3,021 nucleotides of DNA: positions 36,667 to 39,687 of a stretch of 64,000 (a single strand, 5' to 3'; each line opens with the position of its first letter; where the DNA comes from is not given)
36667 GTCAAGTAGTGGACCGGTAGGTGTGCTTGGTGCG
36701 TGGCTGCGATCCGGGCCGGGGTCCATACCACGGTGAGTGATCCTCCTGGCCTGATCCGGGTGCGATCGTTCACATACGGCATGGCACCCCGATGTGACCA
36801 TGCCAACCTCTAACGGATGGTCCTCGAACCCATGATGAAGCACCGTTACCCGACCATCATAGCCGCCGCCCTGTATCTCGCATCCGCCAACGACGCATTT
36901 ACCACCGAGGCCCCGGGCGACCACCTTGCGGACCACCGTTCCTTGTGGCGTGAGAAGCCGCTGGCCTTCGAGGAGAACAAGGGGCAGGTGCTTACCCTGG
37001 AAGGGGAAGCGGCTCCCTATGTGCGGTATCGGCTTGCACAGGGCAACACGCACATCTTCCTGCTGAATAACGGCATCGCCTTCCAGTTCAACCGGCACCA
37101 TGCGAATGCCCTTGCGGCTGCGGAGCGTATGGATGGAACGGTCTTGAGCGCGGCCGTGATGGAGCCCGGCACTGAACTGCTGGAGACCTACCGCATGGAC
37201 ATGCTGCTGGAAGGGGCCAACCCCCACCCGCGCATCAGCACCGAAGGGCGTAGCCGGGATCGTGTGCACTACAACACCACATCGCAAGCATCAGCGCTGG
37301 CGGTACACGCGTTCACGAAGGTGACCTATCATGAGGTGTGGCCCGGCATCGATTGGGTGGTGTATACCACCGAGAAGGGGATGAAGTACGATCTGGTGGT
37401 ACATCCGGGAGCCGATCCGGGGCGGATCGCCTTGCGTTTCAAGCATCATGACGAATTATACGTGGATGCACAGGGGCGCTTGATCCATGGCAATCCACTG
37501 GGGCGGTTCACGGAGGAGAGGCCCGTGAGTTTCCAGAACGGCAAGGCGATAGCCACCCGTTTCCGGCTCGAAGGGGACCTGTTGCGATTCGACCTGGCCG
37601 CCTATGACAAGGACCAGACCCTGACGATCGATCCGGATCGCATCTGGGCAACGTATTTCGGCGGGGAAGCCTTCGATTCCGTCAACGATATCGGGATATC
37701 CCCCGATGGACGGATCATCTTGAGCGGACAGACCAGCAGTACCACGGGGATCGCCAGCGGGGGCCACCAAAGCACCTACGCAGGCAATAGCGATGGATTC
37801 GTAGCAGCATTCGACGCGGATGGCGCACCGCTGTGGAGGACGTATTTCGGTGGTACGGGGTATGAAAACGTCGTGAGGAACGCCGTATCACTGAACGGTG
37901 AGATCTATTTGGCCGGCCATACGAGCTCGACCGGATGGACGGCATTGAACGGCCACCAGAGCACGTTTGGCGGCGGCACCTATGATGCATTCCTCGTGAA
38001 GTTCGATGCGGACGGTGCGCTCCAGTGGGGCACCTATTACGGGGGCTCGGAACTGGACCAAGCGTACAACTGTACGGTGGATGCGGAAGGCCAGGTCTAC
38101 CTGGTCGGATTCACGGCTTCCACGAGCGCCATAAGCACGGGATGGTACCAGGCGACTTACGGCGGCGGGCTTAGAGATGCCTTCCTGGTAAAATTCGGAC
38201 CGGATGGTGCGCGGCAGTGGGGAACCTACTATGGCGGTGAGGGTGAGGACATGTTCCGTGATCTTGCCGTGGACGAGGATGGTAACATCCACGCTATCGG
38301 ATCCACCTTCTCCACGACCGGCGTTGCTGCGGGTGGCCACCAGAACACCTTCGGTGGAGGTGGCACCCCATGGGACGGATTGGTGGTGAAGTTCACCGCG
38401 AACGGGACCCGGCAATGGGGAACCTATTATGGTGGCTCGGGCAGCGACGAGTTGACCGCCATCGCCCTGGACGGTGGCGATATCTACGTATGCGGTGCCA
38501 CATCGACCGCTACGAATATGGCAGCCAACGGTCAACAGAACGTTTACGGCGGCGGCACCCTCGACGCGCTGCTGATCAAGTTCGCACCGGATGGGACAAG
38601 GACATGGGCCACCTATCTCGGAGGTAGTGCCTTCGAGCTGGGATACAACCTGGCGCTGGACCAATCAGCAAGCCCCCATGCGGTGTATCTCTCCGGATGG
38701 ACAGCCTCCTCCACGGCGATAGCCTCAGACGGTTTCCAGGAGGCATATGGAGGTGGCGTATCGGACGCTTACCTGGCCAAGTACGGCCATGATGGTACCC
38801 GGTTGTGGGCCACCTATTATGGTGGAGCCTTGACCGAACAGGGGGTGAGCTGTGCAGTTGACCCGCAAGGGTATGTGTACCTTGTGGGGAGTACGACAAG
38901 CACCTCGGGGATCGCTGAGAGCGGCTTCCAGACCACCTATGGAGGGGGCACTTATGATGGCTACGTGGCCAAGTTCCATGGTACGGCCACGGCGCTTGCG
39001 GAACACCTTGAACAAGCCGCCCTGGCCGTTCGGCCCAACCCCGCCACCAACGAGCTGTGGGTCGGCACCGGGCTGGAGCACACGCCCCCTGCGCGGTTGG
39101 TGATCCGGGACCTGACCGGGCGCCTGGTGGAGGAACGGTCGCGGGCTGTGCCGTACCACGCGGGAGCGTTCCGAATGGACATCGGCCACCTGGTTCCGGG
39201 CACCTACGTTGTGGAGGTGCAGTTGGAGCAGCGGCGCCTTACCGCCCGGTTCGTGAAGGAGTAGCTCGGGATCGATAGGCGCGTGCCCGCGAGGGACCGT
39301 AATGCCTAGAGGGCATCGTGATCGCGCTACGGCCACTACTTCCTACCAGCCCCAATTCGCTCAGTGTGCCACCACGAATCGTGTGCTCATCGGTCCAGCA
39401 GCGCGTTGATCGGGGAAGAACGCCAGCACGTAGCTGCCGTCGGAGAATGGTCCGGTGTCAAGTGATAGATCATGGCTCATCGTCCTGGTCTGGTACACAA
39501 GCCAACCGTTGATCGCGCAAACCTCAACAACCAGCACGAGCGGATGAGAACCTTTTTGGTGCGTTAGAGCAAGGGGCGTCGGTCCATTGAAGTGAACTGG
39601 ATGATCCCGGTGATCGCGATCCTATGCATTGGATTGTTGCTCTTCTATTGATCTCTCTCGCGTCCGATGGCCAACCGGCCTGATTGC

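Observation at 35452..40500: AT-richer stress and secretion island in which two ~140 bp direct repeats bracket a T9SS type-A SBBP cargo gene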

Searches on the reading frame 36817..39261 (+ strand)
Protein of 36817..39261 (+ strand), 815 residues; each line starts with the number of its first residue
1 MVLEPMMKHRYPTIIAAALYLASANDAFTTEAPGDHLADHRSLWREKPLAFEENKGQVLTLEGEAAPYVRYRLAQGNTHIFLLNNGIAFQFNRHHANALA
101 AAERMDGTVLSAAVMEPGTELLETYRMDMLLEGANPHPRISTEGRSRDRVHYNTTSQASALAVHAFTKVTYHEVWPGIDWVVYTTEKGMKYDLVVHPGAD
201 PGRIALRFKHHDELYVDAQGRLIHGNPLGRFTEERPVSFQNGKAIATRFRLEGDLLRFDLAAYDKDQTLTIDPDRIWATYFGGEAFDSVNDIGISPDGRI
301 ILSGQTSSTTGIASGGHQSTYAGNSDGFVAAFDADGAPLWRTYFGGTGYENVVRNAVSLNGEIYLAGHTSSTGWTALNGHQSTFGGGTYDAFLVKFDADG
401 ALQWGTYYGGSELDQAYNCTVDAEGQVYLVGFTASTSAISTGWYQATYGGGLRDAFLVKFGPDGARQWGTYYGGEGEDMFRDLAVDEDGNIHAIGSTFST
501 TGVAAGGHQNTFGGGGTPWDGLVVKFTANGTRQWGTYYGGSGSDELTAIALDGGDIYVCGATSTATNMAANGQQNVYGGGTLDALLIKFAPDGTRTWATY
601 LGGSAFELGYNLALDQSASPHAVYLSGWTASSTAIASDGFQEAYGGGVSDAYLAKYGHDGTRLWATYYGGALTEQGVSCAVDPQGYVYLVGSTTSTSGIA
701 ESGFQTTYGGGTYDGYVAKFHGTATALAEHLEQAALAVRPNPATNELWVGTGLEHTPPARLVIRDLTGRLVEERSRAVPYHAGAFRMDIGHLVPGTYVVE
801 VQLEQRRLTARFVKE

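Call 11: search_protein_families(library=pfam, proteins=[window:36817-39261:+], max_evalue=0.01)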
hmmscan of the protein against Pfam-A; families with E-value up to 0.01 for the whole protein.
window:36817-39261:+ (815 aa): 4 families
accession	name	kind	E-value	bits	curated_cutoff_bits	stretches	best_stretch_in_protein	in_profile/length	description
PF25778.1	DUF7948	-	1.1e-50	173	27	1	51-273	1-213/214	Domain of unknown function (DUF7948)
PF06739.17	SBBP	-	6.1e-13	48.9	20.5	2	664-696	2-35/38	Beta-propeller repeat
PF17164.10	DUF5122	-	0.0001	22.9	27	0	384-402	14-32/36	Domain of unknown function (DUF5122) beta-propeller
PF18962.6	Por_Secre_tail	-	0.00022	21.9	27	1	740-811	3-72/75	Secretion system C-terminal sorting domain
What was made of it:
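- Checked: The repeats bracket the 815-aa DUF7948/SBBP/Por_Secre_tail gene at 36817-39264 (call 11).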

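Call 15: find_encoding_contigs(protein=window:36817-39261:+, flank=10000, max_places=10)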
Protein window:36817-39261:+ (815 aa): no gene with exactly this product is on record in the collection.

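Call 28: search_protein_families(library=ncbifam, proteins=[window:36817-39261:+], max_evalue=1)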
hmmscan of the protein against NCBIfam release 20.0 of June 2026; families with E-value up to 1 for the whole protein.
window:36817-39261:+ (815 aa): 5 families
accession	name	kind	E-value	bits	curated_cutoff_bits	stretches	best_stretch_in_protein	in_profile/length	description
NF047494.1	Lepto_SBBP_lipo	equivalog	5.9e-27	94.5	400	2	275-632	116-448/466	SBBP repeat beta-propeller lipoprotein, LipL53 family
TIGR02608.1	delta_60_rpt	domain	0.00016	21.5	76.5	1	287-310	1-23/55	delta-60 repeat domain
TIGR04183.1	Por_Secre_tail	domain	0.00019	21.4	23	1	740-815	3-72/72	T9SS type A sorting domain-containing protein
NF038113.1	T9SSA_dep_M36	equivalog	0.0015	16.8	885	1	728-813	785-867/869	T9SS-dependent M36 family metallopeptidase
NF050177.1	TapA_OM_Porphy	equivalog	0.0085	14.9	500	1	734-814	469-543/544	TapA/TapC family T9SS-dependent outer membrane protein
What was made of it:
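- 36817..39264 (+): 815-aa DUF7948 / SBBP beta-propeller protein with signal peptide and a T9SS type-A C-terminal domain. Por_Secre_tail scores 21.9 bits, below the 27-bit cutoff (call 11), and TIGR04183 scores 21.4 against a cutoff of 23 (call 28).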

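Call 50: find_homologous_proteins(query=window:36817-39261:+, max_evalue=1e-30)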
Query window:36817-39261:+ (815 aa): 4105 proteins with E <= 1e-30 among 8000 candidates; the best 120 are listed.
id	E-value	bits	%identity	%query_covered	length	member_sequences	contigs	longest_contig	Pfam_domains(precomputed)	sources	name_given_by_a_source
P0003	0.0e+0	1873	100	100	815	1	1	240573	PF18962.8,PF25778.2,PF06739.18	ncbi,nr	ncbi:MAG: hypothetical protein IPM46_08435 [Flavobacteriales bacterium]|nr:hypothetical protein [Fla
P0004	0.0e+0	1119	61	98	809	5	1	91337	PF18962.8,PF25778.2,PF06739.18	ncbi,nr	ncbi:MAG: hypothetical protein IPO87_15350 [Flavobacteriales bacterium]|nr:hypothetical protein [Fla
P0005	0.0e+0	1063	59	99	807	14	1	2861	PF17164.11,PF18962.8,PF25778.2,PF06739.18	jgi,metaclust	metaclust:\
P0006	9.6e-247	839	48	87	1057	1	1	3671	PF25778.2,PF06739.18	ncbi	-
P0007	1.8e-246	839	47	99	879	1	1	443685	PF18962.8,PF25778.2,PF06739.18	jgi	jgi:hypothetical protein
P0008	8.7e-242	823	43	99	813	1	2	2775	PF18962.8,PF25778.2,PF06739.18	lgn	-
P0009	5.8e-239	814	39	88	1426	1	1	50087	PF11617.14,PF18962.8,PF25778.2,PF06739.18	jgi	jgi:hypothetical protein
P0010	1.2e-236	806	43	94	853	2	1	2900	PF18962.8,PF25778.2,PF06739.18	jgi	-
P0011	1.3e-231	789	50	87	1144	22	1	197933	PF18962.8,PF25778.2,PF06739.18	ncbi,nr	ncbi:MAG: SBBP repeat-containing protein [Flavobacteriales bacterium]|nr:SBBP repeat-containing prot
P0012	2.7e-228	778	49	94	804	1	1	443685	PF18962.8,PF25778.2,PF06739.18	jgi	jgi:hypothetical protein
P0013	1.5e-223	763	45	99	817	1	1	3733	PF18962.8,PF25778.2,PF06739.18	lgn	-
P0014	1.4e-221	756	51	94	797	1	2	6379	PF18962.8,PF25778.2,PF06739.18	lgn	-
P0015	2.5e-219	749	49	98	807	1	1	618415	PF18962.8,PF25778.2,PF06739.18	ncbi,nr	ncbi:MAG: SBBP repeat-containing protein [Flavobacteriales bacterium]|nr:SBBP repeat-containing prot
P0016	3.9e-217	742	46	85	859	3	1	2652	PF18962.8,PF25778.2,PF06739.18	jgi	jgi:hypothetical protein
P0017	1.6e-216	740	46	83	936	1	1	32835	PF19408.6,PF18962.8,PF25778.2,PF06739.18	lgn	-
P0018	4.9e-210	718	48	94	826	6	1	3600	PF18962.8,PF25778.2,PF06739.18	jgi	-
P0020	1.7e-209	716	47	94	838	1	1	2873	PF18962.8,PF25778.2,PF06739.18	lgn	-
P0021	2.5e-209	716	49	88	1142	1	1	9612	PF18962.8,PF25778.2,PF06739.18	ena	-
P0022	4.8e-209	715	47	94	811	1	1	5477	PF18962.8,PF25778.2,PF06739.18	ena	-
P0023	2.2e-207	709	37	99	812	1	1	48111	PF18962.8,PF25778.2,PF06739.18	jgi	-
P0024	7.7e-207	707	44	71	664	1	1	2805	PF18962.8,PF25778.2,PF06739.18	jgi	jgi:hypothetical protein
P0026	4.5e-206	705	48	94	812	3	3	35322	PF18962.8,PF25778.2,PF06739.18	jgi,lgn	jgi:hypothetical protein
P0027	2.7e-204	699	48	95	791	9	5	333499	PF18962.8,PF25778.2,PF06739.18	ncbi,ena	-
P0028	6.3e-204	698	41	99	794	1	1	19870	PF18962.8,PF25778.2,PF06739.18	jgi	jgi:Secretion system C-terminal sorting domain/Beta-propeller repeat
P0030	2.0e-203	696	46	94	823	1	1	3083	PF18962.8,PF25778.2,PF06739.18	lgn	-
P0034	1.2e-201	690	49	88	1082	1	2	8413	PF18962.8,PF25778.2,PF06739.18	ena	-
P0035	5.0e-201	688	47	95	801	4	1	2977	PF18962.8,PF25778.2,PF06739.18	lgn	-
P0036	1.4e-199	683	48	84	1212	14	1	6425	PF18962.8,PF25778.2,PF06739.18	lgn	-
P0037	2.9e-199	682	44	95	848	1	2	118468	PF18962.8,PF25778.2,PF06739.18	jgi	jgi:hypothetical protein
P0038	4.6e-199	682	43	93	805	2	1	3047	PF18962.8,PF25778.2,PF06739.18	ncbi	ncbi:MAG TPA: SBBP repeat-containing protein [Vicingaceae bacterium]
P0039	1.0e-198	681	45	84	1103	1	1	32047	PF18962.8,PF25778.2,PF28321.1,PF06739.18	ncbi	-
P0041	1.6e-197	677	46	89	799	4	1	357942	PF18962.8,PF25778.2,PF06739.18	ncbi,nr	ncbi:MAG: SBBP repeat-containing protein [Flavobacteriales bacterium]|nr:SBBP repeat-containing prot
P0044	1.6e-196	673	46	84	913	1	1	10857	PF18962.8,PF25778.2,PF06739.18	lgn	-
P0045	3.4e-196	672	41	74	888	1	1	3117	PF18962.8,PF25778.2,PF06739.18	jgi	-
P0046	2.8e-195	669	44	97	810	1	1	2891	PF18962.8,PF25778.2,PF06739.18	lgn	-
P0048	3.5e-195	669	46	94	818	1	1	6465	PF18962.8,PF25778.2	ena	-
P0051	8.0e-194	664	47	94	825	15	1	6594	PF18962.8,PF25778.2,PF06739.18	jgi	jgi:hypothetical protein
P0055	1.8e-193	663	44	82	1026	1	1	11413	PF19408.6,PF18962.8,PF25778.2,PF06739.18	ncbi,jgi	-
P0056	9.0e-192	658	43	95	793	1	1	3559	PF16600.11,PF18962.8,PF25778.2,PF06739.18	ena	-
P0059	9.9e-191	654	42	85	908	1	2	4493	PF18962.8,PF25778.2,PF06739.18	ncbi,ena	-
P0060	1.8e-190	653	45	94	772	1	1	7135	PF18962.8,PF25778.2,PF06739.18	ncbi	-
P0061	7.7e-190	651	50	85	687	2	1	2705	PF18962.8,PF25778.2,PF06739.18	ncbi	ncbi:MAG: SBBP repeat-containing protein, partial [Flavobacteriales bacterium]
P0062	3.9e-189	649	42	99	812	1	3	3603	PF18962.8,PF25778.2,PF06739.18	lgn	-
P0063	4.2e-189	649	43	84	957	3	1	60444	PF18962.8,PF25778.2,PF06739.18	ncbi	ncbi:MAG: SBBP repeat-containing protein [Aureispira sp.]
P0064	1.0e-188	647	42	95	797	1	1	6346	PF18962.8,PF25778.2,PF06739.18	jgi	-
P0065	1.1e-188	647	43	90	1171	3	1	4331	PF19408.6,PF18962.8,PF25778.2,PF06739.18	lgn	-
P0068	4.3e-187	642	44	87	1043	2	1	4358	PF13927.13,PF18962.8,PF25778.2,PF06739.18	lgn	-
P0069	9.3e-187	641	46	94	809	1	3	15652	PF18962.8,PF25778.2,PF06739.18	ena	-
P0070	1.3e-186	641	44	86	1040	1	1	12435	PF19406.6,PF13573.13,PF18962.8,PF25778.2,PF06739.18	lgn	-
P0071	3.4e-186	639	47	94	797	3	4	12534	PF18962.8,PF25778.2,PF06739.18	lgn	-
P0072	3.6e-186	639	48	85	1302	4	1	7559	PF18962.8,PF25778.2,PF06739.18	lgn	-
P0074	5.2e-185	635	45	84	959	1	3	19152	PF18962.8,PF25778.2,PF06739.18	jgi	jgi:hypothetical protein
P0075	8.1e-185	635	47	87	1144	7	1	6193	PF18962.8,PF25778.2,PF06739.18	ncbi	-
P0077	1.9e-184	633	45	82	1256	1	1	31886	PF00963.25,PF18962.8,PF25778.2,PF06739.18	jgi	jgi:hypothetical protein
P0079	6.2e-184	632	45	83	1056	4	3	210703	PF17164.11,PF18962.8,PF25778.2,PF06739.18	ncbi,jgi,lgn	jgi:hypothetical protein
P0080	2.4e-183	630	45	93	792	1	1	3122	PF18962.8,PF25778.2,PF06739.18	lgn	-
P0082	6.9e-183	628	44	86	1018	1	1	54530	PF18962.8,PF25778.2,PF06739.18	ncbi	-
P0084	1.8e-182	627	46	84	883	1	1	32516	PF17164.11,PF18962.8,PF25778.2,PF06739.18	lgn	-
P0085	5.1e-182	625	43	85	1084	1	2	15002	PF18962.8,PF25778.2,PF06739.18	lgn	-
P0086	5.6e-182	625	45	89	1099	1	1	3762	PF18962.8,PF25778.2,PF06739.18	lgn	-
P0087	8.9e-182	625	43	94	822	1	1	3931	PF18962.8,PF25778.2,PF06739.18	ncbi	-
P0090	2.1e-181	623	43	79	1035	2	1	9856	PF13927.13,PF18962.8,PF25778.2,PF06739.18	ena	-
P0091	2.3e-181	623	43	91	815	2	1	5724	PF18962.8,PF25778.2,PF06739.18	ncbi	-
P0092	3.0e-181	623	45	87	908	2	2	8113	PF18962.8,PF25778.2,PF06739.18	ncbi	ncbi:MAG: SBBP repeat-containing protein [Aureispira sp.]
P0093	5.3e-181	622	43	98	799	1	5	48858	PF18962.8,PF25778.2,PF06739.18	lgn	-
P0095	1.7e-180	620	45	94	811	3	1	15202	PF17164.11,PF18962.8,PF25778.2,PF06739.18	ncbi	ncbi:MAG: T9SS type A sorting domain-containing protein [Flavobacteriales bacterium]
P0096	3.5e-180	619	41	95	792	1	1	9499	PF18962.8,PF25778.2,PF06739.18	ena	-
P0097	1.1e-179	618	42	84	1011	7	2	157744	PF18962.8,PF25778.2,PF06739.18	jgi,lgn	jgi:hypothetical protein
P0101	1.6e-178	614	34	85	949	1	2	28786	PF18962.8,PF25778.2,PF06739.18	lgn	-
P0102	3.4e-178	613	40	88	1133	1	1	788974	PF13927.13,PF18962.8,PF25778.2,PF06739.18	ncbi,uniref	ncbi:SBBP repeat-containing protein [Fluviicola taffensis]|uniref:DUF7948 domain-containing protein 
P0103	6.0e-178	612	43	88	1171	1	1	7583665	PF18962.8,PF25778.2,PF06739.18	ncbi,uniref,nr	ncbi:DUF7948 domain-containing protein [Aureispira anguillae]|uniref:SBBP repeat-containing protein 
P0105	1.3e-177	611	39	96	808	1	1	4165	PF18962.8,PF25778.2,PF06739.18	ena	-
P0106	1.6e-177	611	43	90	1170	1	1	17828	PF07495.20,PF04151.22,PF18962.8,PF25778.2,PF06739.18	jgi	jgi:hypothetical protein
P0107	1.9e-177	610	37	89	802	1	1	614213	PF18962.8,PF25778.2,PF06739.18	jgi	jgi:hypothetical protein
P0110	2.8e-176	606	42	90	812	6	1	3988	PF18962.8,PF25778.2,PF06739.18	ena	-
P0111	1.0e-175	604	42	93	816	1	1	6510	PF18962.8,PF25778.2,PF06739.18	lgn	-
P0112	1.4e-175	604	46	86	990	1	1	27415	PF18962.8,PF25778.2,PF06739.18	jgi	-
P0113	1.4e-175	604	45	94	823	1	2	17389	PF18962.8,PF25778.2,PF06739.18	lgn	-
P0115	1.5e-175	604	44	86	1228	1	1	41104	PF13927.13,PF18962.8,PF25778.2,PF19081.7,PF06739.18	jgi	jgi:hypothetical protein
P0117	4.4e-175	602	41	95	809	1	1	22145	PF18962.8,PF25778.2,PF06739.18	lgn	-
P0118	4.5e-175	602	46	87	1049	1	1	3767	PF13927.13,PF18962.8,PF25778.2,PF06739.18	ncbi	-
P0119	5.2e-175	602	42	98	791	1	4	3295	PF18962.8,PF25778.2,PF06739.18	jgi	jgi:hypothetical protein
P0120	7.4e-175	602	40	96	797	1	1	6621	PF18962.8,PF25778.2,PF06739.18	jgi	jgi:hypothetical protein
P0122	2.2e-174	600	41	88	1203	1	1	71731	PF19408.6,PF18962.8,PF25778.2,PF06739.18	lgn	-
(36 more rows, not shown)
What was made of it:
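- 36817..39264 (+): It is identical to NCBI MAG protein IPM46_08435, and the nearest homologue is 61% identical (call 50).
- On T9SS type-A cargo protein (the bracketed gene): PF18962 is listed in the precomputed domains for the identical protein P0003 (call 50).
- The source is a metagenome-assembled genome (call 50).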

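Call 52: find_encoding_contigs(protein=P0004, flank=10000, max_places=4)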
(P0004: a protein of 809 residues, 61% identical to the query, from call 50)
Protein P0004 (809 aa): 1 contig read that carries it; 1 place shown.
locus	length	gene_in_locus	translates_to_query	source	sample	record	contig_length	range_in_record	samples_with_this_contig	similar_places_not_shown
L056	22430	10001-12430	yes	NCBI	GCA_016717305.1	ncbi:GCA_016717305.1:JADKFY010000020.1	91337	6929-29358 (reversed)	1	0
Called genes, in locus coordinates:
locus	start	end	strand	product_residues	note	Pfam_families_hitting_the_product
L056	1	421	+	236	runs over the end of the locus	-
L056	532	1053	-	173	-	-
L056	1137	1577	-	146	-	PF00011:HSP20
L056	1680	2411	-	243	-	-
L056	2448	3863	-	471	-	PF17125:Methyltr_RsmF_N, PF01189:Methyltr_RsmB-F, PF13636:Methyltranf_PUA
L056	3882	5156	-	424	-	PF00709:Adenylsucc_synt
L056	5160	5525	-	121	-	PF01740:STAS, PF13466:STAS_2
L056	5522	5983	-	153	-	PF01475:FUR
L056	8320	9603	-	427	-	PF09298:FAA_hydrolase_N, PF01557:FAA_hydrolase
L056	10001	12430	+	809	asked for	PF25778:DUF7948, PF06739:SBBP (faint), PF18962:Por_Secre_tail (faint)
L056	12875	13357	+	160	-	PF19136:DUF5819 (faint)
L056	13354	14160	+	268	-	PF05090:HTTM (weak)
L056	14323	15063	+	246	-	PF13489:Methyltransf_23, PF08241:Methyltransf_11, PF08242:Methyltransf_12, PF13649:Methyltransf_25 (weak), PF13847:Methyltransf_31 (weak)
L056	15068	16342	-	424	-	PF00464:SHMT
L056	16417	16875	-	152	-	-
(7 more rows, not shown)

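Call 53: find_encoding_contigs(protein=P0005, flank=10000, max_places=4)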
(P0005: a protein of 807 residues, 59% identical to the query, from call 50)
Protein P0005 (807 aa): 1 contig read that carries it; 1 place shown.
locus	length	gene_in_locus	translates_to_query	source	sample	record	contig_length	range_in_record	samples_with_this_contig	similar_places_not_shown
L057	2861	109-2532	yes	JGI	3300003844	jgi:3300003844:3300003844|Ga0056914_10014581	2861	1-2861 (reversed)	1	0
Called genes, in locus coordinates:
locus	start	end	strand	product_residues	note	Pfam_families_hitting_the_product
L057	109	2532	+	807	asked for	PF25778:DUF7948, PF06739:SBBP (faint), PF17164:DUF5122 (faint), PF18962:Por_Secre_tail (faint)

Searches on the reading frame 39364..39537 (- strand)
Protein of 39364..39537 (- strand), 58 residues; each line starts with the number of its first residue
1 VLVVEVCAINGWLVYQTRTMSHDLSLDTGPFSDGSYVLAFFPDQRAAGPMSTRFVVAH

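Call 83: search_protein_families(library=pfam, proteins=[window:39364-39537:-], max_evalue=0.01)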
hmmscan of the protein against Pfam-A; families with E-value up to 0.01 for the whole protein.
window:39364-39537:- (58 aa): 0 families
